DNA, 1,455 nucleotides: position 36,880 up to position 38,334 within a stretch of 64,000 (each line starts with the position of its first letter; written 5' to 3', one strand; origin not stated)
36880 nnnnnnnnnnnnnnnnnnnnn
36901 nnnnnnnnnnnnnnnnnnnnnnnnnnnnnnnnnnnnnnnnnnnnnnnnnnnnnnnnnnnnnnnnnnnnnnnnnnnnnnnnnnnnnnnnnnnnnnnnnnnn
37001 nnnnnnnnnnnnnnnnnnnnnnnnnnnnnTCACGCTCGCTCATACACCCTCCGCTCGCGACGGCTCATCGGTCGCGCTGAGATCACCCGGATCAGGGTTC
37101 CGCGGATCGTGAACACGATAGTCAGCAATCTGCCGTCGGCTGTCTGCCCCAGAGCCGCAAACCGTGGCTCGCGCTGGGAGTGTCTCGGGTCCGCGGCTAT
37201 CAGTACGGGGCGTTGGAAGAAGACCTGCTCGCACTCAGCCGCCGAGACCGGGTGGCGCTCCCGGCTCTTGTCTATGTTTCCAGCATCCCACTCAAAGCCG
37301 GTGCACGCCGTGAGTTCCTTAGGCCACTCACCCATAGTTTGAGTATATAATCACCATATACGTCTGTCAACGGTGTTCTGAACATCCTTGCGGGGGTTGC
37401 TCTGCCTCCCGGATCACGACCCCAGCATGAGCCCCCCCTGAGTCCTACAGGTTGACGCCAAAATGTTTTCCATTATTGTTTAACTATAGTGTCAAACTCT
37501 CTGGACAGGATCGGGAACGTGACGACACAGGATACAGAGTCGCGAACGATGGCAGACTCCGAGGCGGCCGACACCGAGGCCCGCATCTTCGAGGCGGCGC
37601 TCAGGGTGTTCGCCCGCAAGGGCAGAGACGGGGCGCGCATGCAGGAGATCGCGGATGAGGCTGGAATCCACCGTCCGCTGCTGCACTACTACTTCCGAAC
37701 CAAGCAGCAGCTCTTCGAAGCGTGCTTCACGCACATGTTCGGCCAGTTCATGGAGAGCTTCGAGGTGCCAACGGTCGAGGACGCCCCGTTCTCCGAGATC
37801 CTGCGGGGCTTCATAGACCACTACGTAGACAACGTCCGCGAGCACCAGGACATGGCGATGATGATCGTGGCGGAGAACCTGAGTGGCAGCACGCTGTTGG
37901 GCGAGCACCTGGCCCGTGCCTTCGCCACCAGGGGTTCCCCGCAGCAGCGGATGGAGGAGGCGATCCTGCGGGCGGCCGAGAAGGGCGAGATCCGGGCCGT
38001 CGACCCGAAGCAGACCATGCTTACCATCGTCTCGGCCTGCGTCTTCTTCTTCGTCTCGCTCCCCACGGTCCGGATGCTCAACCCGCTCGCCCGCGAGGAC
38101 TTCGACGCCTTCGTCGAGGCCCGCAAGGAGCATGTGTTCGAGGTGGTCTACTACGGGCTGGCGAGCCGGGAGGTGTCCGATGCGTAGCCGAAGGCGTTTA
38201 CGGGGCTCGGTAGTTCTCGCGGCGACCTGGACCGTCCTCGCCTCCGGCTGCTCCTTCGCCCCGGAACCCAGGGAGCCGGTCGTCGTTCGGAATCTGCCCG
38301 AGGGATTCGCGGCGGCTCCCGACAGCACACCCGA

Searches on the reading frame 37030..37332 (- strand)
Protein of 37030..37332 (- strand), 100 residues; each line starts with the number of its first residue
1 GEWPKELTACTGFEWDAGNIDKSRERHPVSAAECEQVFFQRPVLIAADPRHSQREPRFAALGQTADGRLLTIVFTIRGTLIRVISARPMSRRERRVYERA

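Call 71: search_protein_families(library=pfam, proteins=[window:37030-37332:-], max_evalue=0.001)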
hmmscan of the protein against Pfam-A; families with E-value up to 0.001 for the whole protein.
window:37030-37332:- (100 aa): 1 family
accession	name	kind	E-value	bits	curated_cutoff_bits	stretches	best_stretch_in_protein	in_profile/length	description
PF04365.19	BrnT_toxin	-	1.9e-23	83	34.5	1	15-93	1-77/77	Ribonuclease toxin, BrnT, of type II toxin-antitoxin system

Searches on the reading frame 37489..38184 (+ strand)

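Call 71: search_protein_families(library=pfam, proteins=[window:37489-38184:+], max_evalue=0.001)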
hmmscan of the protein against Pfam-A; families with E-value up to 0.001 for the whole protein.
window:37489-38184:+ (232 aa): 3 families
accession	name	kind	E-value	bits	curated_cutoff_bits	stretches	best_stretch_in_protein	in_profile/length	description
PF00440.29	TetR_N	-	3.4e-15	56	24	1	33-79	1-47/47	Bacterial regulatory proteins, tetR family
PF17938.6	TetR_C_29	-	2.3e-09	37.8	26.2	1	103-220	3-119/119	Tetracyclin repressor-like, C-terminal domain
PF17932.6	TetR_C_24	-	7.2e-07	29.9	26.4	1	100-185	3-85/114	Tetracyclin repressor-like, C-terminal domain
